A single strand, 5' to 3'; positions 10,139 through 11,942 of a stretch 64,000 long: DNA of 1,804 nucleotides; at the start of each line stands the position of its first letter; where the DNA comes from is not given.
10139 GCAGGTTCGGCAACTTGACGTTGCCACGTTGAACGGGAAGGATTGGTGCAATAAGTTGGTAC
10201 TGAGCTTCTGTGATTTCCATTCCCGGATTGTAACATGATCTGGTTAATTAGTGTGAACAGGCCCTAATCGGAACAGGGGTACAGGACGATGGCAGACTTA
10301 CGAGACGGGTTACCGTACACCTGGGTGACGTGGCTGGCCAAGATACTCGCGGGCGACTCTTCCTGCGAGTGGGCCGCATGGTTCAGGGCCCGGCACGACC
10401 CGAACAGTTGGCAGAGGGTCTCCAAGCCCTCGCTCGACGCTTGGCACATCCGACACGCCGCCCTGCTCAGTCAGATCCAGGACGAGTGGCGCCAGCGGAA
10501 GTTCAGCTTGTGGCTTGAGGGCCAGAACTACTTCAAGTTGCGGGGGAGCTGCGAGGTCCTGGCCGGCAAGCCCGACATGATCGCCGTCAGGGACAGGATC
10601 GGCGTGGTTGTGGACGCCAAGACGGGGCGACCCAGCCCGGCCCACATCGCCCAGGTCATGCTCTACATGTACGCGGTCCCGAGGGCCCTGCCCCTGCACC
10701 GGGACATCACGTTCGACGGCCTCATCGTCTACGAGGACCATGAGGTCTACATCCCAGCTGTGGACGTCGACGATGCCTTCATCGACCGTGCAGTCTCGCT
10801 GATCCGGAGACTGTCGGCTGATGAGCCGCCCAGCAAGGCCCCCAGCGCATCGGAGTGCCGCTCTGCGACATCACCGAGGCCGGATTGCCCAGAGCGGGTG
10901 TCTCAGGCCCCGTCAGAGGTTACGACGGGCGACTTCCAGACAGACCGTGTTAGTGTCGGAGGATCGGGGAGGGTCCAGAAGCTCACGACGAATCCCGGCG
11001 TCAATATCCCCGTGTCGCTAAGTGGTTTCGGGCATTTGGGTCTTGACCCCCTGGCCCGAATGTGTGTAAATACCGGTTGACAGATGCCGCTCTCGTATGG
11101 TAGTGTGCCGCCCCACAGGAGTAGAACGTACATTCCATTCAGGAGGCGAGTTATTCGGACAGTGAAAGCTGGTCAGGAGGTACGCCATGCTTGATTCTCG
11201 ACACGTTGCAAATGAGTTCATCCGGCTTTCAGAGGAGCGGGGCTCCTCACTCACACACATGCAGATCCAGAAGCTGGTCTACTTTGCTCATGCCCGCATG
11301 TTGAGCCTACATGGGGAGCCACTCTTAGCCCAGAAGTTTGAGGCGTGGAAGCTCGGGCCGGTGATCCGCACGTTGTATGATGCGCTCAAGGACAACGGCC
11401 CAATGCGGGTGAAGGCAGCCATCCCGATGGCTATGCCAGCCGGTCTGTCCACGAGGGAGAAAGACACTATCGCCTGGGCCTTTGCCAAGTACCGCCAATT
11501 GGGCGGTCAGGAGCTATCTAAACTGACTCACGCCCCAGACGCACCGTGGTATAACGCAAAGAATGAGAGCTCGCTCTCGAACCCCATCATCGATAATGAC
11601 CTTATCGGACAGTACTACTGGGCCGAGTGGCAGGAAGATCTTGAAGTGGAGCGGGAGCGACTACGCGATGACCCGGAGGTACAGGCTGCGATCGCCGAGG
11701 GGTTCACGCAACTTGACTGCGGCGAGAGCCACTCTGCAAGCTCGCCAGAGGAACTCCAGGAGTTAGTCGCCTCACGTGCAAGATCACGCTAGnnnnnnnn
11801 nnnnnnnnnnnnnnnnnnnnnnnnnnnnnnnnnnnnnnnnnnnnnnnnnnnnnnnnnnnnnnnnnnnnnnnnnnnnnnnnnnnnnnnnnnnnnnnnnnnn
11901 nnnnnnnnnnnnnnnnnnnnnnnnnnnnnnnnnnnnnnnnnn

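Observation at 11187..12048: Panacea (DUF4065) antitoxin-like gene overlapping a small RelE/ParE-like ORF: putative PanA-type TA pair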

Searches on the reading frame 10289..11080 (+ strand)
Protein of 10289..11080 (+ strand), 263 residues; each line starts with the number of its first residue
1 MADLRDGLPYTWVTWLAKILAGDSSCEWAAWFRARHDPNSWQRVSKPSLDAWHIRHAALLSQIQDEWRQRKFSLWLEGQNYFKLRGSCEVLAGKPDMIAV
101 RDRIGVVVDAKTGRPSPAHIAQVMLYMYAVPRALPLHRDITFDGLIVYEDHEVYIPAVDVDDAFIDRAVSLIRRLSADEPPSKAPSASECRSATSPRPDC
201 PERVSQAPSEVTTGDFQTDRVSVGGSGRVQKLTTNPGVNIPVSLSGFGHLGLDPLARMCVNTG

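Call 3: search_protein_families(library=pfam, proteins=[window:10289-11080:+], max_evalue=1)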
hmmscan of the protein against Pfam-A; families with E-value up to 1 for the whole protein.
window:10289-11080:+ (263 aa): 2 families
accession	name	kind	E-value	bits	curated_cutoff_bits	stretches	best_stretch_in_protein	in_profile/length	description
PF12705.13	PDDEXK_1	-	6.6e-05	23.4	22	1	50-156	87-202/247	PD-(D/E)XK nuclease superfamily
PF01930.23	Cas_Cas4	-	0.0047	17.5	22.7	1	88-191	49-150/160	Domain of unknown function DUF83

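Call 4: search_protein_families(library=ncbifam, proteins=[window:10289-11080:+], max_evalue=1)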
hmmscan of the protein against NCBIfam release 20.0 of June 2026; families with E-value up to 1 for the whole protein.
window:10289-11080:+ (263 aa): 1 family
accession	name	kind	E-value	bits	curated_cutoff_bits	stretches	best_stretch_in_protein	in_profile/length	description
TIGR00372.1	cas4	equivalog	2.8e-06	27.3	65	1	90-191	67-170/180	CRISPR-associated protein Cas4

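Call 5: search_protein_families(library=padloc, proteins=[window:10289-11080:+], max_evalue=1)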
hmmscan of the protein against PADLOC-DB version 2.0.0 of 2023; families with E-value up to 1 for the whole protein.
window:10289-11080:+ (263 aa): 7 families
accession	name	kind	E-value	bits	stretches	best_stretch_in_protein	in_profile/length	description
PDLC00943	Cas4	-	7.5e-07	27.3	1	90-191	67-170/180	CRISPR-associated protein Cas4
PDLC01250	Cas4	-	3.2e-06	25.5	1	26-191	12-159/168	"CAS-I,CAS-II,CAS-III,CAS-IV,CAS-V,CAS-VI; acquisition_associated"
PDLC00944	Cas4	-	4.9e-05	21.6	1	87-193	63-170/177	Cas4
PDLC00060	DruK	-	0.0001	19.8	1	83-175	135-230/347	PD-(D/E)XK nuclease superfamily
PDLC01447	Cas4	-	0.00014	20.4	1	90-191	53-149/161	"CAS-I,CAS-II,CAS-III,CAS-IV,CAS-V,CAS-VI; acquisition_associated"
PDLC00059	DruK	-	0.0005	17.4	1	85-200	120-234/326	PD-(D/E)XK nuclease superfamily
PDLC01611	Cas4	-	0.0049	15.2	1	92-191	52-148/158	"CAS-I,CAS-II,CAS-III,CAS-IV,CAS-V,CAS-VI; acquisition_associated"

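Call 94: search_protein_families(library=phrogs, proteins=[window:10289-11080:+], max_evalue=0.01)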
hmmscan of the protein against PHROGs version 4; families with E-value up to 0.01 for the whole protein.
window:10289-11080:+ (263 aa): 2 families
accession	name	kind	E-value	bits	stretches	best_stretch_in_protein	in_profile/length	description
phrog_1706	-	DNA, RNA and nucleotide metabolism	0.0015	19.1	1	91-191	122-234/293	CRISPR/Cas system associated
phrog_69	-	DNA, RNA and nucleotide metabolism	0.004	17.2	1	93-202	208-325/501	exonuclease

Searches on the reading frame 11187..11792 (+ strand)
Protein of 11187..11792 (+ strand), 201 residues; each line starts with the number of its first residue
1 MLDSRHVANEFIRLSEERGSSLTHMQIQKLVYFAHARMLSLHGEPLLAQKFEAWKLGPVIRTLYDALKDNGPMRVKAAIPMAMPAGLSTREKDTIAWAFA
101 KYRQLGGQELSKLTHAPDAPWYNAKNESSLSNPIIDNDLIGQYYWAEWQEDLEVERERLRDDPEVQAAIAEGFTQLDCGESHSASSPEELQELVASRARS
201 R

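Call 3: search_protein_families(library=pfam, proteins=[window:11187-11792:+], max_evalue=1)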
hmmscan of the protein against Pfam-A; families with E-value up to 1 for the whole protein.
window:11187-11792:+ (201 aa): 1 family
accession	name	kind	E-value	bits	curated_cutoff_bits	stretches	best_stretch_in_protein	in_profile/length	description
PF13274.11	SocA_Panacea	-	8.1e-19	69.1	25.7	1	27-122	1-113/113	Antitoxin SocA-like, Panacea domain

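Call 4: search_protein_families(library=ncbifam, proteins=[window:11187-11792:+], max_evalue=1)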
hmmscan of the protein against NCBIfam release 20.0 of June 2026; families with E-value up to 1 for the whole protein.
window:11187-11792:+ (201 aa): 1 family
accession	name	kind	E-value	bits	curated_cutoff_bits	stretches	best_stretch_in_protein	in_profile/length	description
NF047745.1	SocA_antitoxin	equivalog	2.8e-28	98.8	190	1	3-148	2-159/176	type VI toxin-antitoxin system SocA family antitoxin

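Call 5: search_protein_families(library=padloc, proteins=[window:11187-11792:+], max_evalue=1)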
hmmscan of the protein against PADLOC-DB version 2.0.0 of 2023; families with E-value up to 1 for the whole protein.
window:11187-11792:+ (201 aa): 1 family
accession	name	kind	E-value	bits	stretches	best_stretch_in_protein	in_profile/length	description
PDLC02990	DarG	-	0.052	11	1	13-68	173-220/329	-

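Call 8: search_solved_structures(query=window:11187-11792:+, max_evalue=1, show_alignments=2)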
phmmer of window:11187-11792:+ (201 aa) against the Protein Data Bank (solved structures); distinct sequences matched with E-value up to 1: 0.

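Call 14: find_homologous_proteins(query=window:11187-11792:+, max_evalue=0.001)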
Query window:11187-11792:+ (201 aa): 29 proteins with E <= 0.001 among 285 candidates.
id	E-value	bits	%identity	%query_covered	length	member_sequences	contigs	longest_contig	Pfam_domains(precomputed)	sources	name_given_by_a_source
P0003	9.9e-127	438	98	100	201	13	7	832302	PF13274.12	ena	-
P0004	1.5e-61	226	53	100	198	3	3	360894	PF13274.12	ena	-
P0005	1.3e-59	219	51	99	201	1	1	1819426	PF13274.12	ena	-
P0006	6.2e-58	214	52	100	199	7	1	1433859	PF13274.12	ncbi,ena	-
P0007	6.4e-58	214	52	99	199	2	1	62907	PF13274.12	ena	-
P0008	1.5e-57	213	50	98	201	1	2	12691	PF13274.12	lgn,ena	-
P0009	2.2e-57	212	52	99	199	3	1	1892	PF13274.12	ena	-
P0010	5.5e-57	211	52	100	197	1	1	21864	PF13274.12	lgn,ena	-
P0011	2.0e-55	206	50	100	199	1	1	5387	PF13274.12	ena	-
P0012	6.8e-54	201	49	100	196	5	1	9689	PF13274.12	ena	-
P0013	1.6e-51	193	48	100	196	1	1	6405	PF13274.12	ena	-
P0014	2.5e-50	189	49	100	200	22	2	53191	PF13274.12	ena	-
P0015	4.0e-46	175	47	100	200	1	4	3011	PF13274.12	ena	-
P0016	7.5e-45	171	48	97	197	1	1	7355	PF13274.12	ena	-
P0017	2.1e-43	166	45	98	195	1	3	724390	PF13274.12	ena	-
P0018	1.7e-39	154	55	73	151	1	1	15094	PF13274.12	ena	-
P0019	1.2e-28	118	41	94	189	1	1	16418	PF13274.12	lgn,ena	-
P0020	1.6e-27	115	38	92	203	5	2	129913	PF13274.12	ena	-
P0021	2.2e-25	108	44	69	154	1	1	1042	PF13274.12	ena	-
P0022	1.1e-19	89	38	71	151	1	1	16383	PF13274.12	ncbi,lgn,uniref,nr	ncbi:DUF4065 domain-containing protein [Campylobacter sp. B0100352/1]|uniref:Panacea domain-containi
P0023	2.0e-19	88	45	62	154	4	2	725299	PF13274.12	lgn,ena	-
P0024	7.0e-19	86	39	66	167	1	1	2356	PF13274.12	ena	-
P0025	9.0e-16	76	38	71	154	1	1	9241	PF13274.12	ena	-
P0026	2.0e-6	46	31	65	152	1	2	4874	PF13274.12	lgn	-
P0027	8.8e-6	44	31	65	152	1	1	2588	PF13274.12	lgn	-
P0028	2.2e-5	42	29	65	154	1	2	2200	PF13274.12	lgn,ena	-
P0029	3.4e-5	42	43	29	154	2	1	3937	PF13274.12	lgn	-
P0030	4.2e-5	41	45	29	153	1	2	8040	PF13274.12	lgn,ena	-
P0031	9.0e-5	40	45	29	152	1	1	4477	PF13274.12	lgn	-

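Call 15: find_encoding_contigs(protein=P0004, flank=4000, max_places=2)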
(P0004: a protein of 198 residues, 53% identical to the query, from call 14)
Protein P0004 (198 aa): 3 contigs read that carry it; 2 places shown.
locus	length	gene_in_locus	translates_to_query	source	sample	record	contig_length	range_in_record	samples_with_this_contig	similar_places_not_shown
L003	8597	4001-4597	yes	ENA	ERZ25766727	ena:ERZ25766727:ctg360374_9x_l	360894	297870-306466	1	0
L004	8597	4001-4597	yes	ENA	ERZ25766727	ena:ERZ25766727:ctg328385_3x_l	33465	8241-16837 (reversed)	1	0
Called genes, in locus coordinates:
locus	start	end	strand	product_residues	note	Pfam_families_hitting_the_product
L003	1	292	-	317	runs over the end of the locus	PF05598:DUF772, PF01609:DDE_Tnp_1, PF13612:DDE_Tnp_1_3 (weak)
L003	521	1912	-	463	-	PF08706:D5_N, PF19263:DUF5906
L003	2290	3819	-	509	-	PF13701:DDE_Tnp_1_4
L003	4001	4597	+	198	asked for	PF13274:SocA_Panacea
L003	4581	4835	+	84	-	-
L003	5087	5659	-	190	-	PF01609:DDE_Tnp_1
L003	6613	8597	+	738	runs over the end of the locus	PF00270:DEAD, PF00271:Helicase_C, PF16124:RecQ_Zn_bind, PF09382:RQC, PF00570:HRDC, PF14493:HTH_40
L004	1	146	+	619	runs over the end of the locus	PF00009:GTP_EFTU, PF01926:MMR_HSR1 (weak), PF03144:GTP_EFTU_D2, PF25461:Beta-barrel_SelB, PF09106:WHD_2nd_SelB, PF09107:WHD_3rd_SelB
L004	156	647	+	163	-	-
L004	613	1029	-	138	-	PF13650:Asp_protease_2, PF13975:gag-asp_proteas (weak)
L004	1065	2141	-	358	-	PF00389:2-Hacid_dh, PF02826:2-Hacid_dh_C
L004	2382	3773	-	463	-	PF08706:D5_N, PF19263:DUF5906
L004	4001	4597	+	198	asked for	PF13274:SocA_Panacea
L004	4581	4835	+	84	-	-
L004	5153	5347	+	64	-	-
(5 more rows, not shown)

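Call 16: find_encoding_contigs(protein=P0005, flank=4000, max_places=2)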
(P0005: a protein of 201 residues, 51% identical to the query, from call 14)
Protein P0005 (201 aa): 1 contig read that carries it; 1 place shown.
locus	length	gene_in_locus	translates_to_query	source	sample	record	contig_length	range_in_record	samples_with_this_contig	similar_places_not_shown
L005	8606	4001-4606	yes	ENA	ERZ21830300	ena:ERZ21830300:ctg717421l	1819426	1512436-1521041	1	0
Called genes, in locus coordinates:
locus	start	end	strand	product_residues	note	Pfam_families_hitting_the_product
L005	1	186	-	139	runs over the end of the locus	PF12172:zf-ChsH2 (weak), PF01796:OB_ChsH2_C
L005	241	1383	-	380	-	PF22691:Thiolase_C_1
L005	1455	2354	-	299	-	PF03446:NAD_binding_2, PF09130:DUF1932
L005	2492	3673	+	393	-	PF13088:BNR_2 (faint)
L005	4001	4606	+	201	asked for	PF13274:SocA_Panacea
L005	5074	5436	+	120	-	PF06262:Zincin_1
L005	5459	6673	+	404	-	PF01244:Peptidase_M19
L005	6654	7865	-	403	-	-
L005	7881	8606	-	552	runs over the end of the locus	PF09378:HAS-barrel (weak), PF01935:DUF87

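Call 17: find_encoding_contigs(protein=P0006, flank=4000, max_places=2)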
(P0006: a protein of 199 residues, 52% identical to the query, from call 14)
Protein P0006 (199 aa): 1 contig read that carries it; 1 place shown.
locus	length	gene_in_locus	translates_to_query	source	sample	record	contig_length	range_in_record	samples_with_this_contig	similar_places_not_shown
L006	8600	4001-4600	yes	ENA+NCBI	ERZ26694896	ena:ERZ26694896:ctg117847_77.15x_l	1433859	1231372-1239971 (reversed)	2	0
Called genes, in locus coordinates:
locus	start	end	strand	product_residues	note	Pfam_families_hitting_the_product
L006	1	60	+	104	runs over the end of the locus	-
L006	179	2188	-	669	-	PF00773:RNB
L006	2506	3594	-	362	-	PF00296:Bac_luciferase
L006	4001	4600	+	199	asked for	PF13274:SocA_Panacea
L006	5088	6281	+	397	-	PF13473:Cupredoxin_1 (faint), PF00127:Copper-bind (faint)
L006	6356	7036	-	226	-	PF00702:Hydrolase, PF12710:HAD, PF13419:HAD_2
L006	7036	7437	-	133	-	PF02310:B12-binding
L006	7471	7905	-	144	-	PF00903:Glyoxalase, PF13468:Glyoxalase_3, PF13669:Glyoxalase_4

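Call 18: find_encoding_contigs(protein=P0017, flank=4000, max_places=2)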
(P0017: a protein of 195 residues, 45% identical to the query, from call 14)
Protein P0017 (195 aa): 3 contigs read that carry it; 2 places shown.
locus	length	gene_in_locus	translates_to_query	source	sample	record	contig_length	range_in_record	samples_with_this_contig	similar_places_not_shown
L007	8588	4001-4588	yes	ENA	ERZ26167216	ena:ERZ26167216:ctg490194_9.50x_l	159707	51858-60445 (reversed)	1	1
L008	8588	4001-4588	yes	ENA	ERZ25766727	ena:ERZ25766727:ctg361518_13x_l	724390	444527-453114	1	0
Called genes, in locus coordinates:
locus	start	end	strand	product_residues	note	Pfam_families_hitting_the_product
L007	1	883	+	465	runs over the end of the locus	PF00202:Aminotran_3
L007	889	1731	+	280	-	PF00535:Glycos_transf_2, PF01697:Glyco_transf_92 (weak)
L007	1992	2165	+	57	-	-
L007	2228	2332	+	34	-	-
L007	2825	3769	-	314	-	PF12760:Zn_ribbon_IS1595, PF12762:DDE_Tnp_IS1595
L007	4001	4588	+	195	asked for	PF13274:SocA_Panacea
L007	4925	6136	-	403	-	PF20434:BD-FAE (faint), PF00326:Peptidase_S9 (faint)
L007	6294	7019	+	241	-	PF01128:IspD, PF02348:CTP_transf_3 (weak), PF12804:NTP_transf_3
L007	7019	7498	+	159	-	PF02542:YgbB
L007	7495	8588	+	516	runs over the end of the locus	PF01406:tRNA-synt_1e, PF09334:tRNA-synt_1g (weak), PF00133:tRNA-synt_1 (weak), PF09190:DALR_2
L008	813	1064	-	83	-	PF08530:PepX_C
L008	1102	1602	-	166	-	-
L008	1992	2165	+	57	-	-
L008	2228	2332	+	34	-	-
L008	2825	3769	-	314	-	PF12760:Zn_ribbon_IS1595, PF12762:DDE_Tnp_IS1595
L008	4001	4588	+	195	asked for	PF13274:SocA_Panacea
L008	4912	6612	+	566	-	PF05598:DUF772, PF01609:DDE_Tnp_1, PF13751:DDE_Tnp_1_6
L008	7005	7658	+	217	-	PF01936:NYN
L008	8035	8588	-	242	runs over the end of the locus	-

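Call 75: predict_structure(alignment_id=A4)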
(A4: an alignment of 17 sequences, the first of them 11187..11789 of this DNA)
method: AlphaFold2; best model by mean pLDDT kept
length: 201 residues; sequences in the alignment: 17
mean_pLDDT: 87.6   pTM: 0.77
mean pLDDT of the five models: 87.6, 87.1, 86.7, 86.4, 85.5
residues with pLDDT >= 90: 120; 70-90: 61; 50-70: 19; < 50: 1
segments of 3 or more residues with pLDDT < 50: none
pLDDT, mean of each block of 10 residues (from residue 1): 94 94 95 97 95 95 91 87 86 96 95 93 87 94 93 80 82 73 62 67 45
secondary structure, 60 per line:
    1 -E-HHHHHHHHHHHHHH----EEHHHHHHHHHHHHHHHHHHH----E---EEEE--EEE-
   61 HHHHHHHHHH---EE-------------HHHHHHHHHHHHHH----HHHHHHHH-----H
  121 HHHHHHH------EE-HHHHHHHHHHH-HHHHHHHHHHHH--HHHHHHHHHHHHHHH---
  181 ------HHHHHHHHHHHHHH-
elements in order: H4-17 H24-42 E51-54 E57-59 H61-70 H89-102 H107-114 H120-127 H137-147 H149-160 H163-177 H187-200

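Call 77: fold_search(model_id=the predicted structure, library=pdb)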
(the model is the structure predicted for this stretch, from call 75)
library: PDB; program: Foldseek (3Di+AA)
matches with E <= 10: 65; with E <= 0.001: 0
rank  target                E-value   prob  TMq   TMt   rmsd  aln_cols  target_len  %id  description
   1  7yk3_B                1.9e-01  0.75  0.37  0.39   9.5       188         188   18  Crystal structure of DarTG toxin-antitoxin complex from Mycobacterium tuberculosis (released 2023-05-31)
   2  5zh8_B                2.7e+00  0.02  0.15  0.11  13.1       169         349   11  Crystal Structure of FmtA from Staphylococcus aureus at 2.58 A (released 2019-07-17)
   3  1c0w_C                3.4e+00  0.03  0.19  0.21  18.0       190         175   14  CRYSTAL STRUCTURE OF THE COBALT-ACTIVATED DIPHTHERIA TOXIN REPRESSOR-DNA COMPLEX REVEALS A METAL BINDING SH-LIKE DOMAI (released 2000-07-22)
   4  1c0w_A                3.4e+00  0.02  0.15  0.17  17.9       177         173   13  CRYSTAL STRUCTURE OF THE COBALT-ACTIVATED DIPHTHERIA TOXIN REPRESSOR-DNA COMPLEX REVEALS A METAL BINDING SH-LIKE DOMAI (released 2000-07-22)
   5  7p6p_C                3.6e+00  0.04  0.22  0.13  11.0       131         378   14  ROCK2 IN COMPLEX WITH COMPOUND 17 (released 2025-10-22)
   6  6wel_A                3.8e+00  0.02  0.13  0.06  24.2       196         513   11  Structure of cGMP-unbound F403V/V407A mutant TAX-4 reconstituted in lipid nanodiscs (released 2020-06-03)
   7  5zh8_A                3.8e+00  0.01  0.15  0.11  13.1       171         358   12  Crystal Structure of FmtA from Staphylococcus aureus at 2.58 A (released 2019-07-17)
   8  1ddn_A                4.0e+00  0.02  0.14  0.21  16.5       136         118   14  DIPHTHERIA TOX REPRESSOR (C102D MUTANT)/TOX DNA OPERATOR COMPLEX (released 1998-10-14)
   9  6a15                  4.3e+00  0.02  0.15  0.08  18.0       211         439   11  Structure of CYP90B1 in complex with cholesterol (released 2019-06-12)
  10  2q9f                  4.8e+00  0.02  0.15  0.08  17.4       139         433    9  Crystal structure of human cytochrome P450 46A1 in complex with cholesterol-3-sulphate (released 2008-06-17)
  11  1f5t_A                5.1e+00  0.02  0.14  0.23  16.7       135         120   15  DIPHTHERIA TOX REPRESSOR (C102D MUTANT) COMPLEXED WITH NICKEL AND DTXR CONSENSUS BINDING SEQUENCE (released 2000-09-25)
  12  9nxo_A                5.4e+00  0.01  0.14  0.18  18.6       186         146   13  Pseudomonas phage Pa223 periplasmic tunnel (pre-ejection, dodecameric assembly) (released 2025-08-06)
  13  4k9w_A                5.4e+00  0.01  0.15  0.08  16.4       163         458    9  Complex of human CYP3A4 with a desoxyritonavir analog (released 2013-06-19)
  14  6vdh_B                5.7e+00  0.04  0.11  0.08   7.1        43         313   21  Crystal structure of ancestral apicomplexan lactate dehydrogenase in alternate dimer configuration with sulfate. (released 2020-01-29)
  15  1osh                  5.7e+00  0.02  0.16  0.15  17.7       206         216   10  A Chemical, Genetic, and Structural Analysis of the nuclear bile acid receptor FXR (released 2003-09-23)
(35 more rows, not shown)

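Call 94: search_protein_families(library=phrogs, proteins=[window:11187-11792:+], max_evalue=0.01)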
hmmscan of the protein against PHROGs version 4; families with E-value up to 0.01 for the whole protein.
window:11187-11792:+ (201 aa): 2 families
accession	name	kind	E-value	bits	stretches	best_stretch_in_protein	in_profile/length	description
phrog_1281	-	unknown function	5.1e-36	125.2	1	1-154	7-160/195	-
phrog_10390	-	unknown function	2.9e-26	93.7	1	11-145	157-292/299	-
